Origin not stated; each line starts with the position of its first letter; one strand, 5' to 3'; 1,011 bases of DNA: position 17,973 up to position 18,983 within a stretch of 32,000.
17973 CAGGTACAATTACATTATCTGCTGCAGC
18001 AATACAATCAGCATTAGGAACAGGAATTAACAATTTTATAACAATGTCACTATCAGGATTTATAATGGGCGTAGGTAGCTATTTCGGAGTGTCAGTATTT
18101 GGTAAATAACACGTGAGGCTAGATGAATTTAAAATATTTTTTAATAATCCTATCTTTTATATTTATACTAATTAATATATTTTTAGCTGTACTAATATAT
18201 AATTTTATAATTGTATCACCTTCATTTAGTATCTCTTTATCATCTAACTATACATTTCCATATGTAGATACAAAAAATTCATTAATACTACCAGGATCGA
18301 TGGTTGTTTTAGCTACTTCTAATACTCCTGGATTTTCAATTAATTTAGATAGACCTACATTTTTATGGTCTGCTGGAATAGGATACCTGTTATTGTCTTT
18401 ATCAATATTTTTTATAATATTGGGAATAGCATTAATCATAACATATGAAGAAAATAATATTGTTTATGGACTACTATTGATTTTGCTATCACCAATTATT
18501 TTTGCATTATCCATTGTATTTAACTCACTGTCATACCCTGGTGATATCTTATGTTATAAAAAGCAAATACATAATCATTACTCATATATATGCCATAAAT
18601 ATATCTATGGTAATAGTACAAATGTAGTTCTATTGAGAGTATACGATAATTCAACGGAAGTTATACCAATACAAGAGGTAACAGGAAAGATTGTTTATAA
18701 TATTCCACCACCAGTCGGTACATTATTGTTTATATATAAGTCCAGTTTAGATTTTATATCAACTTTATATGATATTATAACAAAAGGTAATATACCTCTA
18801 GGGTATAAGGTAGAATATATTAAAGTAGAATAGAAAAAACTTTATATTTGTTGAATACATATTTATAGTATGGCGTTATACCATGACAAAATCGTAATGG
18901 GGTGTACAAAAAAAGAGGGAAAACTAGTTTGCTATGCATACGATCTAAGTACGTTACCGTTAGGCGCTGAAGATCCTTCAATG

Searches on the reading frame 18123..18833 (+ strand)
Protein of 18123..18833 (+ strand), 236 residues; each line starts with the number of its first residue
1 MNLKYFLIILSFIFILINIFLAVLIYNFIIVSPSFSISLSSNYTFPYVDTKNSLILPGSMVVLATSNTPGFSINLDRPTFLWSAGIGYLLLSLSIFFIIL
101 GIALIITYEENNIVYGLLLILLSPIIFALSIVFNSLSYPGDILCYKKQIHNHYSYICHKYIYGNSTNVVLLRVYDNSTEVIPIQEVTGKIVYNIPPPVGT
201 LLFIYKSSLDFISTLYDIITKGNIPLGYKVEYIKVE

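Call 55: search_protein_families(library=pfam, proteins=[window:18123-18833:+], max_evalue=1)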
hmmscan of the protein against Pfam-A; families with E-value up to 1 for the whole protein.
window:18123-18833:+ (236 aa): 1 family
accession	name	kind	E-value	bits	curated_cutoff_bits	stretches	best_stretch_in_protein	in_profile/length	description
PF14263.11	DUF4354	-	0.27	11.6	25.5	1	120-173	7-58/123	Domain of unknown function (DUF4354)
